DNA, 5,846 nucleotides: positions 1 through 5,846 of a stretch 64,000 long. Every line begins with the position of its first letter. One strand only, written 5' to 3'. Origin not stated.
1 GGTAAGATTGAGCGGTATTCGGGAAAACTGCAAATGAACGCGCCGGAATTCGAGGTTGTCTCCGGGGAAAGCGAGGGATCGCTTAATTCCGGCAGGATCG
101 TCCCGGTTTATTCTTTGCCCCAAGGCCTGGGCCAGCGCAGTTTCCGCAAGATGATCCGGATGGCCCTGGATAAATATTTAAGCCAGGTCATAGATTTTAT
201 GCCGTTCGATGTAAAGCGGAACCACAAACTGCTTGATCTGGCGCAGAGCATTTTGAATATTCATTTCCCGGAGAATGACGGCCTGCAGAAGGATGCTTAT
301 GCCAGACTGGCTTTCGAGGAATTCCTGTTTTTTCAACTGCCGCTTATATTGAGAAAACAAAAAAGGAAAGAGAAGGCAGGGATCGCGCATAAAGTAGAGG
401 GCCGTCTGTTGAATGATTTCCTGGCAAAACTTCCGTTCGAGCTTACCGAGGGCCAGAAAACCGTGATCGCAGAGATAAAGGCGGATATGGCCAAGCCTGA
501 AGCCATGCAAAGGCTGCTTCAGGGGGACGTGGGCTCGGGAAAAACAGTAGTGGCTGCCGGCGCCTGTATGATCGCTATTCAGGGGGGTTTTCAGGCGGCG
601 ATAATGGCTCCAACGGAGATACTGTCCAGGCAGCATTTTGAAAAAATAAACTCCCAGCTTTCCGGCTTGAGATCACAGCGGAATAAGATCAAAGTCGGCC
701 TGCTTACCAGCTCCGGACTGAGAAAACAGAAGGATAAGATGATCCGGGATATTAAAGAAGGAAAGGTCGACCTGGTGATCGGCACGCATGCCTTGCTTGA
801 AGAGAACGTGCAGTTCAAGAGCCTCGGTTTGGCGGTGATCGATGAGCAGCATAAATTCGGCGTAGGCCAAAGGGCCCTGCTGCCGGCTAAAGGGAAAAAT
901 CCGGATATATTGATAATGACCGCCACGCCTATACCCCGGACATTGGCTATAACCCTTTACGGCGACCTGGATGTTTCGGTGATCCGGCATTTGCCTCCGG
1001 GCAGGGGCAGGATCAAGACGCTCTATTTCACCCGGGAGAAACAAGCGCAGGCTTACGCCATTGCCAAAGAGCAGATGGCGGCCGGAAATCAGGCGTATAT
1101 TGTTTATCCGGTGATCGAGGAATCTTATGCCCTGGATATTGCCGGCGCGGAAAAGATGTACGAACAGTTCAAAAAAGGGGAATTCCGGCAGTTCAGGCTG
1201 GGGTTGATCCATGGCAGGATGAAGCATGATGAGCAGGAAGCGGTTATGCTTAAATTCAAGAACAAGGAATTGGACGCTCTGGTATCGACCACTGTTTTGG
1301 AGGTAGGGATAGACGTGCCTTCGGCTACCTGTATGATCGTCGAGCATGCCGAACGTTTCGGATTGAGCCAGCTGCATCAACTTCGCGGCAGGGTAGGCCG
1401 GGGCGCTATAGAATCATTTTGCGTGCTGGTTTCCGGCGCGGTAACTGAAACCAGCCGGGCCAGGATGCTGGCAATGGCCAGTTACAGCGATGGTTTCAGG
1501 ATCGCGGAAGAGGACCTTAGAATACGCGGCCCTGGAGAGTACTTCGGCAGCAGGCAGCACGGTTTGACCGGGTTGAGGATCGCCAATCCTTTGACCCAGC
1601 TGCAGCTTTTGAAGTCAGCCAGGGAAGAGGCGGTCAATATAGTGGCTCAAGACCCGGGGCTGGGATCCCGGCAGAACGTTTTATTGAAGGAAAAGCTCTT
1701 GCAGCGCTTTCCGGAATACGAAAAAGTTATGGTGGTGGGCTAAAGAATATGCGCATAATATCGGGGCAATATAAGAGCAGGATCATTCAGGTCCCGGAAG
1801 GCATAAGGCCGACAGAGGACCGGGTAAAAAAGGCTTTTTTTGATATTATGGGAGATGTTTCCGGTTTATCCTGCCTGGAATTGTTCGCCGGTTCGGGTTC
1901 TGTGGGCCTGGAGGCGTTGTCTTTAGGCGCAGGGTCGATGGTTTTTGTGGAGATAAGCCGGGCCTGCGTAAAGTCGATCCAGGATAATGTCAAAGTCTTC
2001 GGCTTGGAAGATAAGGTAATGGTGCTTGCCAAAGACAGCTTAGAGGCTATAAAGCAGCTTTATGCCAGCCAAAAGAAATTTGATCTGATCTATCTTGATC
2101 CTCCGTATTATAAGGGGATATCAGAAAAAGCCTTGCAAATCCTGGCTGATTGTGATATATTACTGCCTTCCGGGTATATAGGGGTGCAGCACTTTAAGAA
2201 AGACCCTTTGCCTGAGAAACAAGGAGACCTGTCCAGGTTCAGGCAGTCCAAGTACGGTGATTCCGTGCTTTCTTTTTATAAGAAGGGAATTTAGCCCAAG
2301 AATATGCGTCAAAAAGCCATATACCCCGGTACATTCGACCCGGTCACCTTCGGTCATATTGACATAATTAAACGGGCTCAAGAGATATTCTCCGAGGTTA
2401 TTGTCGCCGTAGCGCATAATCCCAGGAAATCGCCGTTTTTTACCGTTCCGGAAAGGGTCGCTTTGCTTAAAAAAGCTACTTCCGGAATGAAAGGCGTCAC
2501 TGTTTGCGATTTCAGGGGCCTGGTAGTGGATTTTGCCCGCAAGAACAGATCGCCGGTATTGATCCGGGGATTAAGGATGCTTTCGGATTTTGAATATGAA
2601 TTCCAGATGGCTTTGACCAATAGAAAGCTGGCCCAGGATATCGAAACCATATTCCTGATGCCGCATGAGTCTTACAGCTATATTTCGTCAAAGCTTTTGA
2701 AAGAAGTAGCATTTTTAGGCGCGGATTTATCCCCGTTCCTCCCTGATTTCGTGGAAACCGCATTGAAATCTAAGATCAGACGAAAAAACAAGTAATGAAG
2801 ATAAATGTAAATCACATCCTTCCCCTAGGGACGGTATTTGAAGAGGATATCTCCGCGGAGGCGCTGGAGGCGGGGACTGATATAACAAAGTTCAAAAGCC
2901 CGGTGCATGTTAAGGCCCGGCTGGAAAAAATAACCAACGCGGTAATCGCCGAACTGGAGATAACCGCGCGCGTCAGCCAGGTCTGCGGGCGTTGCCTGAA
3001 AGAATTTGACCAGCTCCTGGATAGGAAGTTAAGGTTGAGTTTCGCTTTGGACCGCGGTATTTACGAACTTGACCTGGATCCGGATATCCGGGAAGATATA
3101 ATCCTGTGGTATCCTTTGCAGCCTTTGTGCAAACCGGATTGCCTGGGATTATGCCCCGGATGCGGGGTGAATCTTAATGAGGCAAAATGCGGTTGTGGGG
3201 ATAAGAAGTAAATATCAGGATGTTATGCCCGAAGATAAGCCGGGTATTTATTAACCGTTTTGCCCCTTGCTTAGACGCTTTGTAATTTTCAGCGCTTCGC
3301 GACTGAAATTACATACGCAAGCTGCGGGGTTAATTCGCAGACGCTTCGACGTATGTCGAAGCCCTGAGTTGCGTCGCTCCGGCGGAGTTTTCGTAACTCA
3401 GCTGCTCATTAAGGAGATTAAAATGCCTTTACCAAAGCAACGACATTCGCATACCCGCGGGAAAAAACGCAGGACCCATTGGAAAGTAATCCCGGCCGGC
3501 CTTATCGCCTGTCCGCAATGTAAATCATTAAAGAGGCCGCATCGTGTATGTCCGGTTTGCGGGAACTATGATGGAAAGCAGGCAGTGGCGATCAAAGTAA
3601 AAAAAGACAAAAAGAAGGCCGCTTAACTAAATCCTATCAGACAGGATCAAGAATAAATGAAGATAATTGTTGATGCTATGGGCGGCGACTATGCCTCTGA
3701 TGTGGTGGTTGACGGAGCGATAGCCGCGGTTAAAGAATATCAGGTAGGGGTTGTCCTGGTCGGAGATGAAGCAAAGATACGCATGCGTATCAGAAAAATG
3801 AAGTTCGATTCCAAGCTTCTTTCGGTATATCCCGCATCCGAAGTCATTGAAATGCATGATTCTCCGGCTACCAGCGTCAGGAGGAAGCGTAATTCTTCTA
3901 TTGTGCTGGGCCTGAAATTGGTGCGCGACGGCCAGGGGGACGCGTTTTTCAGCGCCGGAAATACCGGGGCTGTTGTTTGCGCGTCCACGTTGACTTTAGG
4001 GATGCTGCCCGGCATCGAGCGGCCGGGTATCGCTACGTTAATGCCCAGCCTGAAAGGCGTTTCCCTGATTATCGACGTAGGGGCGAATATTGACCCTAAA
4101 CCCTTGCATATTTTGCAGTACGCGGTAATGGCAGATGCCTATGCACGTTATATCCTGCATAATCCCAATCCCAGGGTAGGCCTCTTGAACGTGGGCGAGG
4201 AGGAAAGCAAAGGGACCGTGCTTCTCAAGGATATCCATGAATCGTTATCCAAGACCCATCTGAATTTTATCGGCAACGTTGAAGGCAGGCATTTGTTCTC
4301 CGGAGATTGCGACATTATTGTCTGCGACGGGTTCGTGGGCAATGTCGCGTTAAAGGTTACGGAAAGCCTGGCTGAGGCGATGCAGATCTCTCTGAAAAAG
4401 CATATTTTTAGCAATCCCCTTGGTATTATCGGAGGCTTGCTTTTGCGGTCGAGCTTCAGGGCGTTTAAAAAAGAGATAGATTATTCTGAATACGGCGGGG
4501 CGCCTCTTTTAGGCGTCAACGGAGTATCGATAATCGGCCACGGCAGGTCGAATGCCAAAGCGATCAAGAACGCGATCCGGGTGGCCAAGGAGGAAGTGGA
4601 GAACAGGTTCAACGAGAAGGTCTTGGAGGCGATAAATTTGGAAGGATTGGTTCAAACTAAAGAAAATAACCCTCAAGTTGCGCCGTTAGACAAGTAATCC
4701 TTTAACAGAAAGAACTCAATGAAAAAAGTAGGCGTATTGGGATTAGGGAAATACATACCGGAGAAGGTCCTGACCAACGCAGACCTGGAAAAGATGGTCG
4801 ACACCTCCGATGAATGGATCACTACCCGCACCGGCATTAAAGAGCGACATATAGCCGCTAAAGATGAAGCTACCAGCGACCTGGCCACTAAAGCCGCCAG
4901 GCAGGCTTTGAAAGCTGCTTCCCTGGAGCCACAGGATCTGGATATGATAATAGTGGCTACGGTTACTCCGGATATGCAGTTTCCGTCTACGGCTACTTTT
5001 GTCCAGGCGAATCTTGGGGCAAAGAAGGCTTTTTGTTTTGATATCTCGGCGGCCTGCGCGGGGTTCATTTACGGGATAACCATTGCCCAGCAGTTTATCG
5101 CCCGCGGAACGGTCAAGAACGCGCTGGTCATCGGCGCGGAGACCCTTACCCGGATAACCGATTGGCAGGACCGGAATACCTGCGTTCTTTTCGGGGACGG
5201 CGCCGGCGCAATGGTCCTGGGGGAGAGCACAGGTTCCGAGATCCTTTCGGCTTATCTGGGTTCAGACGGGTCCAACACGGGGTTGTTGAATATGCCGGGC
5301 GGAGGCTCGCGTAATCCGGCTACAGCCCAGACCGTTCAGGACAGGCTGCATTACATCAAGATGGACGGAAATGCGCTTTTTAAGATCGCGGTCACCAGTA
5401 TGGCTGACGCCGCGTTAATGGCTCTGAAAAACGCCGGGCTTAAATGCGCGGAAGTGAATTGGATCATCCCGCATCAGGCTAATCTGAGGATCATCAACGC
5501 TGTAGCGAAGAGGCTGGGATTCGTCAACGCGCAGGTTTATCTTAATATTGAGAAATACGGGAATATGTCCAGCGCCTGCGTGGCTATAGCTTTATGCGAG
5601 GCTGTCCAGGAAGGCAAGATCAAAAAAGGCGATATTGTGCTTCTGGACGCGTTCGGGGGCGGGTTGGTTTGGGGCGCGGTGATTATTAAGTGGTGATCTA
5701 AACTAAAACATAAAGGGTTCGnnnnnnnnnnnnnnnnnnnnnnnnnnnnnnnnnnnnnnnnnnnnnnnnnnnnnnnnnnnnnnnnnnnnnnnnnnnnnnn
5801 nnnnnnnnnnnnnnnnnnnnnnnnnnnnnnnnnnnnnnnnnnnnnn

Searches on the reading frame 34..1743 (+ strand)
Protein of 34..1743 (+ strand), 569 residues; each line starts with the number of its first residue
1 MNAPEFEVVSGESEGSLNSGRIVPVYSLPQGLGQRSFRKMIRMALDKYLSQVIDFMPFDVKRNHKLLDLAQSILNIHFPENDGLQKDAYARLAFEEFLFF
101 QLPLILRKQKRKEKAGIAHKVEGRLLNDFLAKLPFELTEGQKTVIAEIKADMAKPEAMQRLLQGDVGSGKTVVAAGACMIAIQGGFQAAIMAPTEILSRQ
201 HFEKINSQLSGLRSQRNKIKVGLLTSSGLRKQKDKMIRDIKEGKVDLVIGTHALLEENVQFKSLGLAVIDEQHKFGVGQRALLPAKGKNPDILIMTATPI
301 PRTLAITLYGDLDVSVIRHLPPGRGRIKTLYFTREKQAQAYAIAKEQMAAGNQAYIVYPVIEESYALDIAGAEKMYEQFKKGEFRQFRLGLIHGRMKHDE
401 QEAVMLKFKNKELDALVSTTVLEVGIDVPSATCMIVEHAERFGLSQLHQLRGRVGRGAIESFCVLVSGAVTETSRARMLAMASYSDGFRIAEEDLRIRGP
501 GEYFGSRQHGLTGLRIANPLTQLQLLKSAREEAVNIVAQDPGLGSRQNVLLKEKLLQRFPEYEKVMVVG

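Call 51: find_encoding_contigs(protein=window:34-1743:+, flank=10000, max_places=2)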
Protein window:34-1743:+ (569 aa): no gene with exactly this product is on record in the collection.
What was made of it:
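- Tried and rejected: A look-up of the first window gene, meant to extend the locus upstream, found no record (call 51).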

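Call 63: search_protein_families(library=pfam, proteins=[window:34-1743:+], max_evalue=0.00001)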
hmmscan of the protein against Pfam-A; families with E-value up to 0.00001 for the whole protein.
window:34-1743:+ (569 aa): 4 families
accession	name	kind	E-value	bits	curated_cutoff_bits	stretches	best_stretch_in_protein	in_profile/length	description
PF00271.37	Helicase_C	-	6e-22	78.4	23.5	1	349-456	13-108/110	Helicase conserved C-terminal domain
PF00270.35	DEAD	-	3.4e-19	69.6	26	1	139-303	2-163/167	DEAD/DEAH box helicase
PF19833.4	RecG_dom3_C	-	2.4e-13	50.4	26.8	1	485-555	2-73/87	ATP-dependent DNA helicase RecG, domain 3, C-terminal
PF04851.21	ResIII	-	1.5e-08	35.1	22.5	1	135-299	2-162/164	Type III restriction enzyme, res subunit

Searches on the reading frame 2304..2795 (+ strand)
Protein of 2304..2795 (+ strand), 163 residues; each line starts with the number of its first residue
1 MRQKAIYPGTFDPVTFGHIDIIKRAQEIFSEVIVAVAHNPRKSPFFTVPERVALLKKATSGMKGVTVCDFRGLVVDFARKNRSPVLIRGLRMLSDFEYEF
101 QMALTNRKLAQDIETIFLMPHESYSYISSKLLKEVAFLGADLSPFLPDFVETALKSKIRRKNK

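Call 63: search_protein_families(library=pfam, proteins=[window:2304-2795:+], max_evalue=0.00001)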
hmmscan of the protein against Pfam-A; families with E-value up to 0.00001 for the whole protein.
window:2304-2795:+ (163 aa): 1 family
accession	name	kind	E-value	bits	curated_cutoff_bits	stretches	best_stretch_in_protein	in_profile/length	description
PF01467.32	CTP_transf_like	-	2.7e-28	99.2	21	1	6-134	1-132/133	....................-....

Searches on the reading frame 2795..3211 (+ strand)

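Call 63: search_protein_families(library=pfam, proteins=[window:2795-3211:+], max_evalue=0.00001)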
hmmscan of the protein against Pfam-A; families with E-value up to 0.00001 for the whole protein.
window:2795-3211:+ (138 aa): 1 family
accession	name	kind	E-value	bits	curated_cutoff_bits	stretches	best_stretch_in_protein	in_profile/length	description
PF02620.22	YceD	-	4.4e-17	62.7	33.2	1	90-137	57-106/119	Large ribosomal RNA subunit accumulation protein YceD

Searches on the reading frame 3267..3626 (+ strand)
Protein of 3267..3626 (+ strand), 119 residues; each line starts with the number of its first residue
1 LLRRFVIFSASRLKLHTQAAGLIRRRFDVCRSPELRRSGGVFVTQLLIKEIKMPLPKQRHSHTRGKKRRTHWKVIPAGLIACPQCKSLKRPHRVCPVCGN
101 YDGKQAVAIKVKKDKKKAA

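Call 63: search_protein_families(library=pfam, proteins=[window:3267-3626:+], max_evalue=0.00001)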
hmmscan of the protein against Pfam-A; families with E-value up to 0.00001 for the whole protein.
window:3267-3626:+ (119 aa): 1 family
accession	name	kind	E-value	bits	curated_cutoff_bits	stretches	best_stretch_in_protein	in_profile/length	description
PF01783.29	Ribosomal_L32p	-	6e-19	68.4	21.3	1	55-107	2-54/56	Ribosomal L32p protein family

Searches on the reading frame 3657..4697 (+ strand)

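Call 63: search_protein_families(library=pfam, proteins=[window:3657-4697:+], max_evalue=0.00001)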
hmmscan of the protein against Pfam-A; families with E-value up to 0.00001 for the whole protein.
window:3657-4697:+ (346 aa): 1 family
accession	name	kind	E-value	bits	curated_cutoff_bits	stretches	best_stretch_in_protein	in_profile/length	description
PF02504.20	FA_synthesis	-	4.4e-104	348.5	29.1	1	1-320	1-323/324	Fatty acid synthesis protein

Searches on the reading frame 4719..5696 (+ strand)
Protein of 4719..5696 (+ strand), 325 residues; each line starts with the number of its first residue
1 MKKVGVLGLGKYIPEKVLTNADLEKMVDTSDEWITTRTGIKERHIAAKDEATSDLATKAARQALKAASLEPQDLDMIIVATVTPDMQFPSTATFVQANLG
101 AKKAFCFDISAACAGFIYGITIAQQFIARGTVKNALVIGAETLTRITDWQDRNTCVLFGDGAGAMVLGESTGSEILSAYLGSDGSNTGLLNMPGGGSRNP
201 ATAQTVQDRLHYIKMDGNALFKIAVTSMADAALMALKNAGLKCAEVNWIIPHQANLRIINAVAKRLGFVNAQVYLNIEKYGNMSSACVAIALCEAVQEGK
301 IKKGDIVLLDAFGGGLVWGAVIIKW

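Call 63: search_protein_families(library=pfam, proteins=[window:4719-5696:+], max_evalue=0.00001)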
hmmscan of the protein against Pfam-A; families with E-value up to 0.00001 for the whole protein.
window:4719-5696:+ (325 aa): 3 families
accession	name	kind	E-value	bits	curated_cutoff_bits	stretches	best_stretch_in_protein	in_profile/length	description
PF08541.16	ACP_syn_III_C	-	1.6e-34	118.3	26.6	1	236-325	1-90/90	3-Oxoacyl-[acyl-carrier-protein (ACP)] synthase III C terminal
PF08545.16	ACP_syn_III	-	4e-32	110.4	24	1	107-184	1-80/80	3-Oxoacyl-[acyl-carrier-protein (ACP)] synthase III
PF00108.29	Thiolase_N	-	4e-10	40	26.4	1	36-149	7-121/260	Thiolase, N-terminal domain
